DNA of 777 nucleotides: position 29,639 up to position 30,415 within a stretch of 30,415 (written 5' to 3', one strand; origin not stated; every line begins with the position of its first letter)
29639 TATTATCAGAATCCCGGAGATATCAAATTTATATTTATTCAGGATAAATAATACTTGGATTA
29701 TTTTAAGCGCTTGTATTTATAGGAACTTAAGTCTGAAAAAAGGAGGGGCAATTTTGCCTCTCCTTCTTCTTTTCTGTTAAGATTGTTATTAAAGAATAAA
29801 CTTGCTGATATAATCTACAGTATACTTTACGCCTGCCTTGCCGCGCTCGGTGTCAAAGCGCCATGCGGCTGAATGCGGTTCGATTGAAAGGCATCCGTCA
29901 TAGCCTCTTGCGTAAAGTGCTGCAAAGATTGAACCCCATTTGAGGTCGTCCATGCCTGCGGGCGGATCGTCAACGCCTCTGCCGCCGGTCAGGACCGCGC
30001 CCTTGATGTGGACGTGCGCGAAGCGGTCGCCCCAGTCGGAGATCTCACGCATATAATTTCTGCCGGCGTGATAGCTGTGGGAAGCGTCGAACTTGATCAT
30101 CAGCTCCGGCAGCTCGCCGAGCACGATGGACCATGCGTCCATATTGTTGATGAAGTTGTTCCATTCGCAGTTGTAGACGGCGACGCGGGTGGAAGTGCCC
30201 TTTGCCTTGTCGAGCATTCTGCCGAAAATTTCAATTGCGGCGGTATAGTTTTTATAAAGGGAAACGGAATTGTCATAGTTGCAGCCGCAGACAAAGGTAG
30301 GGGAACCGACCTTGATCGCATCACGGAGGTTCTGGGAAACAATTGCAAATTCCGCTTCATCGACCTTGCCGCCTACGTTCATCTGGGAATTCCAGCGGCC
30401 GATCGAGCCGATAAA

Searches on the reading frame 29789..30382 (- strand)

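Call 85: search_protein_families(library=pfam, proteins=[window:29789-30382:-], max_evalue=0.0001)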
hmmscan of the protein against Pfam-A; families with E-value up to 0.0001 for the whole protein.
window:29789-30382:- (197 aa): 1 family
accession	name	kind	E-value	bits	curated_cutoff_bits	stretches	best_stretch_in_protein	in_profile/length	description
PF01261.30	AP_endonuc_2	-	6.1e-12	46.2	31.1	1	9-173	64-233/249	Xylose isomerase-like TIM barrel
